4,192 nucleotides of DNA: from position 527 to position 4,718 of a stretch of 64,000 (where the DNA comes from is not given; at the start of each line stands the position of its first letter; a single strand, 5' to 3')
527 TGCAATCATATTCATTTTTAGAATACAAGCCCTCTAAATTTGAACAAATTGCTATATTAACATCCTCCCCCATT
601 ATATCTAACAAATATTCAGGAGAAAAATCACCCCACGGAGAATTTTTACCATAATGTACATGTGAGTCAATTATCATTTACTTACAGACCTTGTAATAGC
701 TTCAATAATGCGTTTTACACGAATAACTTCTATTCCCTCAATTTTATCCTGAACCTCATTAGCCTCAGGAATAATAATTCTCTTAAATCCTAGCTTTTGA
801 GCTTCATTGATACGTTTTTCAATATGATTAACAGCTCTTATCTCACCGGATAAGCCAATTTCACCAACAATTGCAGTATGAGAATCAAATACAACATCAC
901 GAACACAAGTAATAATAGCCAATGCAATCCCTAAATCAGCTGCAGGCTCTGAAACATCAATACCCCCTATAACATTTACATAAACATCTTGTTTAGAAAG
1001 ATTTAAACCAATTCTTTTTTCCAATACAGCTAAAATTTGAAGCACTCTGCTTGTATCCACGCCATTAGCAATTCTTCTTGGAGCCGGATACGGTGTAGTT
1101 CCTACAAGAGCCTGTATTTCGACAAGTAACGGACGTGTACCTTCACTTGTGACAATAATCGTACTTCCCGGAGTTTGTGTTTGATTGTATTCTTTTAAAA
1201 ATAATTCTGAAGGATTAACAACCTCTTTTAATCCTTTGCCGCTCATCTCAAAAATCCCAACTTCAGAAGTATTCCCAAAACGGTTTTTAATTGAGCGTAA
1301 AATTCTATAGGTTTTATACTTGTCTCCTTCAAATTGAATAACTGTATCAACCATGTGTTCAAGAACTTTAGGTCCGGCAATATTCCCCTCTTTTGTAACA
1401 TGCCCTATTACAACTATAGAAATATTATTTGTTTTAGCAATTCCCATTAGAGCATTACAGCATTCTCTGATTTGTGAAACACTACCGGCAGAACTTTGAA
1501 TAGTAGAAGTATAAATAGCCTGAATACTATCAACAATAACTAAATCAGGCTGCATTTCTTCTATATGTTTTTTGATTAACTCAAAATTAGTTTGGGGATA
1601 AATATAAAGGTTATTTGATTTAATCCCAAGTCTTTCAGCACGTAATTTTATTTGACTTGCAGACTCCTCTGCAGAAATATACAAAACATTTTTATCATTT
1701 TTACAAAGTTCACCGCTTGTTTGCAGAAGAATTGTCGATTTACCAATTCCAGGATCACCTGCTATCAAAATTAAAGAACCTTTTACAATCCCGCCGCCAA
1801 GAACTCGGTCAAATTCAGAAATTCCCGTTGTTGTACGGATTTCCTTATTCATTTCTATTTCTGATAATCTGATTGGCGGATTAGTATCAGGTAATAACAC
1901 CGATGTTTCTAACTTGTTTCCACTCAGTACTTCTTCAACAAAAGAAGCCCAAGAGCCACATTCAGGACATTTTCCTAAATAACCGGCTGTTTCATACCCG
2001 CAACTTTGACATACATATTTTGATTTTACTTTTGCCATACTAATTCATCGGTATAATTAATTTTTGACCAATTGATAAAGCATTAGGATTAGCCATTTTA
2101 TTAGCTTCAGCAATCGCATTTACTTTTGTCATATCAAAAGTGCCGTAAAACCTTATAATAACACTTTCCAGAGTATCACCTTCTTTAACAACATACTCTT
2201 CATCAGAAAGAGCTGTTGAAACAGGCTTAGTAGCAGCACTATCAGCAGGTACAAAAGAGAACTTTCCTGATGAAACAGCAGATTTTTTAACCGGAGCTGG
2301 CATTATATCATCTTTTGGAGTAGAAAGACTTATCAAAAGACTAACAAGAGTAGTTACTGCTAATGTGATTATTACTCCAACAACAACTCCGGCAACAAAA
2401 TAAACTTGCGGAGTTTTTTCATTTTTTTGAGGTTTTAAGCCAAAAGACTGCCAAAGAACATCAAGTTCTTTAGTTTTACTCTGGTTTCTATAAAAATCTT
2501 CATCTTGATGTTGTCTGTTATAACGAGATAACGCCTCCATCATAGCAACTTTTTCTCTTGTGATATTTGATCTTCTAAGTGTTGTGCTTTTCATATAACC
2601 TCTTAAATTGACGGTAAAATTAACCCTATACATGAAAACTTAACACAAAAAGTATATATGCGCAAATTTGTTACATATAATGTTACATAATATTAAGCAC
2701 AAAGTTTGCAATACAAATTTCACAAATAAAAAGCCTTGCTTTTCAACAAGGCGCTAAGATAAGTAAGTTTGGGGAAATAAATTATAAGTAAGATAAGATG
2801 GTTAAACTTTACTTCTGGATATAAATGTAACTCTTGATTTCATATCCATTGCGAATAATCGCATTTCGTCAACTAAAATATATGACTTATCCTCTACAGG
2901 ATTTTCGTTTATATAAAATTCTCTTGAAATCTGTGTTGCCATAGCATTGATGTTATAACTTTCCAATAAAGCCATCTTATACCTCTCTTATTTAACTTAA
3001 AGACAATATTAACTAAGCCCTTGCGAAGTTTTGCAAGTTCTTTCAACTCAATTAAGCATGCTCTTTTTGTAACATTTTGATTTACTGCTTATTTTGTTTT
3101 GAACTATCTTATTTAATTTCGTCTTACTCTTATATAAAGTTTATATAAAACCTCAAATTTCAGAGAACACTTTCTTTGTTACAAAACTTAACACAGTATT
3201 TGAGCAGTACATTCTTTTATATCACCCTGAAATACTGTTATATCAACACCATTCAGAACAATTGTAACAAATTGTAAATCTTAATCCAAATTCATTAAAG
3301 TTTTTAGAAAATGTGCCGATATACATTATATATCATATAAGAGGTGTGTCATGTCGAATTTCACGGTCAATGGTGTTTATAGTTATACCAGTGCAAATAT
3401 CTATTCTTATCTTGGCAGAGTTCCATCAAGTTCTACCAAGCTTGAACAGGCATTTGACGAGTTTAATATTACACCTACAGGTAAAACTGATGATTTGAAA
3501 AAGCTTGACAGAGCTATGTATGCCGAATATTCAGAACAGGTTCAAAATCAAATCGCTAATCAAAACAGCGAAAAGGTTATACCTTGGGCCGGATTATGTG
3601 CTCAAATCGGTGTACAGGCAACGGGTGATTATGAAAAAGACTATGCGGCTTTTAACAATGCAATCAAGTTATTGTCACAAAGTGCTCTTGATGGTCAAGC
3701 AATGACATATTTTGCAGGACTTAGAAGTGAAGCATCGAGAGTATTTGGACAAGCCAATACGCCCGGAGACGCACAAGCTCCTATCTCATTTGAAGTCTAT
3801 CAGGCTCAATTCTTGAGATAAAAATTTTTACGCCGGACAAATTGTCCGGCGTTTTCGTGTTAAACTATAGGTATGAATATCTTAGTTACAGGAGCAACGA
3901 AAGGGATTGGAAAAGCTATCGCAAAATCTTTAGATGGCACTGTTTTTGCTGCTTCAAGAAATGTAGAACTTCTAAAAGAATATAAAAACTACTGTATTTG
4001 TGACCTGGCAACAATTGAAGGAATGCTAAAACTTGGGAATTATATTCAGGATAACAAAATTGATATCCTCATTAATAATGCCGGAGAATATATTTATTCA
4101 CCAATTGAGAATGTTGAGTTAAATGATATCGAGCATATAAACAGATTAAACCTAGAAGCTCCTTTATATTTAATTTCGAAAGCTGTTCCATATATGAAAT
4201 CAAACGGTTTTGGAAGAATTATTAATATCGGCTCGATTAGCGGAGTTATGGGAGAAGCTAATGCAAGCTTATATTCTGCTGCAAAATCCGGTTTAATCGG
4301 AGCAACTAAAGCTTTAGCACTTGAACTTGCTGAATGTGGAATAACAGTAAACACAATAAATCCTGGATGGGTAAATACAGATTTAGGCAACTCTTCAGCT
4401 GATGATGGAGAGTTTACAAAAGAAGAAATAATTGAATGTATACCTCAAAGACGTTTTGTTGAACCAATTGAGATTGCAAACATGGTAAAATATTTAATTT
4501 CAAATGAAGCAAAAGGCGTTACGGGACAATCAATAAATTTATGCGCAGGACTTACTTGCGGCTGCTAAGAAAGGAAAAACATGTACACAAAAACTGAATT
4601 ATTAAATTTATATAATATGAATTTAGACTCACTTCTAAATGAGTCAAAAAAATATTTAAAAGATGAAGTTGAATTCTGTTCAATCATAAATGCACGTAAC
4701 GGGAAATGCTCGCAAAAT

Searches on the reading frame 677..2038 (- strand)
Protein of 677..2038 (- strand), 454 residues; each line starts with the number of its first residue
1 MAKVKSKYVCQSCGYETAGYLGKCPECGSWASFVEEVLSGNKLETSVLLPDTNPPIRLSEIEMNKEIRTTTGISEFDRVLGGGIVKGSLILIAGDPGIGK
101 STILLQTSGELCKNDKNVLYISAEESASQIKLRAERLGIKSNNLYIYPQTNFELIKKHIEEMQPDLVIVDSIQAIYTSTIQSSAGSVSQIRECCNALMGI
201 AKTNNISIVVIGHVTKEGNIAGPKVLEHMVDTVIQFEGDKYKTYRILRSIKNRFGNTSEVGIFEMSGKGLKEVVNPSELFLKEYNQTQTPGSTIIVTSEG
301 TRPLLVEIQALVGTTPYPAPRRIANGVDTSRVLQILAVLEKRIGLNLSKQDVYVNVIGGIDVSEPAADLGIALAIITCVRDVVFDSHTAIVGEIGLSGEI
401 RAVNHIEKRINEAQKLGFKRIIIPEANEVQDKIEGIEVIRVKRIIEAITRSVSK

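Call 26: find_encoding_contigs(protein=window:677-2038:-, flank=10000, max_places=1)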
Protein window:677-2038:- (454 aa): 23 contigs read that carry it; 1 place shown.
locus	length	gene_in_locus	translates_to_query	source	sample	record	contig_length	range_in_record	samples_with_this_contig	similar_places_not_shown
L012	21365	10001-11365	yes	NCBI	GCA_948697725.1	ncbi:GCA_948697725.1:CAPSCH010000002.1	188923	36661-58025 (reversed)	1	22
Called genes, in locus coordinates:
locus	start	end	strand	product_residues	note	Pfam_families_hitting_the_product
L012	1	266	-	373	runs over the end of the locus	-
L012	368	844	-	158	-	PF03167:UDG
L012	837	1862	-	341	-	PF01063:Aminotran_4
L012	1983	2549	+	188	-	-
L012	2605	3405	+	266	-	PF02405:MlaE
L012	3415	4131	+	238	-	PF00005:ABC_tran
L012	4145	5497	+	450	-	PF02470:MlaD, PF28544:Helical_needle (faint)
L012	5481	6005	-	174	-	PF02417:Chromate_transp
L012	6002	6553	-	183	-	PF02417:Chromate_transp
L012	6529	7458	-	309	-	PF04055:Radical_SAM, PF06968:BATS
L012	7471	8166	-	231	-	PF00106:adh_short, PF13561:adh_short_C2, PF23441:SDR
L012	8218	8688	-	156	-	-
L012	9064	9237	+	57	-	-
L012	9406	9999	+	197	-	PF01476:LysM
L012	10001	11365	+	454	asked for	PF18073:Zn_ribbon_LapB, PF00154:RecA_N, PF13481:AAA_25, PF03796:DnaB_C (weak), PF06745:ATPase, PF23442:DUF7125, PF13541:ChlI, PF05362:Lon_C, +4 more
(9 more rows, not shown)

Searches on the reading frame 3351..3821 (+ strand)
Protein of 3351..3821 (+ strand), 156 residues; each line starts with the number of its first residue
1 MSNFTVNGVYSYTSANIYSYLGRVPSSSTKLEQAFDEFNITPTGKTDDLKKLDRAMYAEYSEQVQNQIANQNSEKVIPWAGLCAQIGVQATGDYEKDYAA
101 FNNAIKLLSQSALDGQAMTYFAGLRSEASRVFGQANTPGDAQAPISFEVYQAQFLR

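Call 7: search_protein_families(library=pfam, proteins=[window:3351-3821:+], max_evalue=0.01)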
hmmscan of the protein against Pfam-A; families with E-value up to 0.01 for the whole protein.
window:3351-3821:+ (156 aa): 0 families

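Call 8: search_protein_families(library=ncbifam, proteins=[window:3351-3821:+], max_evalue=0.01)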
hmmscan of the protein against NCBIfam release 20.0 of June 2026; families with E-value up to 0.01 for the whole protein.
window:3351-3821:+ (156 aa): 0 families

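Call 30: search_protein_families(library=pfam, proteins=[window:3351-3818:+], max_evalue=10)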
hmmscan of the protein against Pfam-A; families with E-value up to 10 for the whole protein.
window:3351-3818:+ (156 aa): 3 families
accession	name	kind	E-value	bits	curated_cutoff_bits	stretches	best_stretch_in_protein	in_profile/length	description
PF24760.1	TPR_IF140_C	-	0.036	14.9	27.4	1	83-113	10-40/124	IF140 C-terminal TPR domain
PF13485.12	Peptidase_MA_2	-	0.091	13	32.4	1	34-105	47-118/201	Peptidase MA superfamily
PF17392.7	Urocanase_C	-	0.17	11.8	23.6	1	43-106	16-79/196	Urocanase C-terminal domain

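Call 56: search_protein_families(library=ncbifam, proteins=[window:3351-3818:+], max_evalue=1)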
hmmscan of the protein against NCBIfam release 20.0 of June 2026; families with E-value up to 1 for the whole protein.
window:3351-3818:+ (156 aa): 0 families

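Call 78: search_protein_families(library=phrogs, proteins=[window:3351-3818:+], max_evalue=0.1)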
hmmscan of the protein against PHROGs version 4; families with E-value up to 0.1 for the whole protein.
window:3351-3818:+ (156 aa): 1 family
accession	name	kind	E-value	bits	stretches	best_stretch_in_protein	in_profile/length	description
phrog_21035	-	unknown function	0.0058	18.1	1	16-65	26-74/97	-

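Call 79: search_protein_families(library=padloc, proteins=[window:3351-3818:+], max_evalue=0.1)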
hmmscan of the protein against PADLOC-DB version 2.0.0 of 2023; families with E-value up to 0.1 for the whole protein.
window:3351-3818:+ (156 aa): 1 family
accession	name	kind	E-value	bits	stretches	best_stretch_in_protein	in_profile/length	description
PDLC02178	Drt4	-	0.028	11.4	1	30-122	259-352/506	-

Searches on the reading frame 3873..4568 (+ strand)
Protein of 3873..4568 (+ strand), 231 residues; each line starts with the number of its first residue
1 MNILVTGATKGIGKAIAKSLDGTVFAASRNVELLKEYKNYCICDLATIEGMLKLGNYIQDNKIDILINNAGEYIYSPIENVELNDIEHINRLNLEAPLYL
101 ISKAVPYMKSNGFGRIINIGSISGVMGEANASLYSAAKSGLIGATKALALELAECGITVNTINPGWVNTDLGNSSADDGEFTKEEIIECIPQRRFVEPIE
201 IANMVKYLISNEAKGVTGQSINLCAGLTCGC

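Call 7: search_protein_families(library=pfam, proteins=[window:3873-4568:+], max_evalue=0.01)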
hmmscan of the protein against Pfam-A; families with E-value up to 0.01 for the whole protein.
window:3873-4568:+ (231 aa): 5 families
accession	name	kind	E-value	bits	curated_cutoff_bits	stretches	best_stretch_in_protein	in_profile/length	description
PF13561.12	adh_short_C2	-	1.6e-39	136.4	27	1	7-228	1-236/236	Enoyl-(Acyl carrier protein) reductase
PF00106.31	adh_short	-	1.3e-38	132.9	26.6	1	3-176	3-191/195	short chain dehydrogenase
PF23441.1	SDR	-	2.9e-10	40.4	27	1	44-183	72-210/258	SDR-like rossmann domain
PF08659.16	KR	-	0.0014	19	22.6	0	4-163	4-174/180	KR domain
PF01370.27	Epimerase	-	0.0024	17.8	20.9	1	3-131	1-124/240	NAD dependent epimerase/dehydratase family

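Call 8: search_protein_families(library=ncbifam, proteins=[window:3873-4568:+], max_evalue=0.01)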
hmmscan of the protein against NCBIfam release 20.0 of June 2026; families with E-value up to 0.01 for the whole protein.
window:3873-4568:+ (231 aa): 222 families (the best 25 are shown)
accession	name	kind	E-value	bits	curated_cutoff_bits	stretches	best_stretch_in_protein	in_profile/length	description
TIGR01963.1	PHB_DH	subfamily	4e-49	167.2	307.05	1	3-228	4-253/255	3-hydroxybutyrate dehydrogenase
NF009466.0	PRK12826.1-2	subfamily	1.1e-47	162.6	222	1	2-226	5-243/248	3-oxoacyl-ACP reductase FabG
NF009093.0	PRK12429.1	subfamily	3e-46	157.8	258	1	3-227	8-256/259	3-hydroxybutyrate dehydrogenase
NF005753.0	PRK07577.1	equivalog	1.1e-45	156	310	1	3-226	6-231/237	SDR family oxidoreductase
NF047420.2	EF_P_mod_YmfI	equivalog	2.6e-45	155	238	1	3-226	2-234/236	elongation factor P 5-aminopentanone reductase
TIGR01830.1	3oxo_ACP_reduc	equivalog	2.4e-43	148.6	297.75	1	4-227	2-238/239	3-oxoacyl-[acyl-carrier-protein] reductase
NF005559.1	PRK07231.1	subfamily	3e-43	148.1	215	1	3-226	7-246/249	glucose 1-dehydrogenase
TIGR01829.1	AcAcCoA_reduct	subfamily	1.5e-40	139.4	302.1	1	4-227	4-240/242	acetoacetyl-CoA reductase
NF004198.0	PRK05653.1-3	equivalog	2.5e-40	138.5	296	1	2-227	9-246/248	3-oxoacyl-ACP reductase FabG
NF009464.0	PRK12824.1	subfamily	4e-40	138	269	1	4-227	6-242/245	3-oxoacyl-ACP reductase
NF053542.1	FlxB_rubin_SDR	equivalog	5.9e-40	137.5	340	1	58-227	76-239/239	flexirubin biosynthesis SDR family reductase FlxB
NF004200.0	PRK05653.1-5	equivalog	1.2e-39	136.3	273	1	2-227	4-241/242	3-oxoacyl-ACP reductase FabG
NF052558.1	MBtsdlDhBudC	equivalog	1.2e-38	133.2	270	1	3-228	6-242/250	meso-2,3-butanediol dehydrogenase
NF004199.0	PRK05653.1-4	equivalog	1.4e-38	132.9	301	1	2-227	7-245/247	3-oxoacyl-ACP reductase FabG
NF047923.1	pyridox_DH_SDR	equivalog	5.3e-38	130.9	325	1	4-227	7-240/243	pyridoxal 4-dehydrogenase, SDR-type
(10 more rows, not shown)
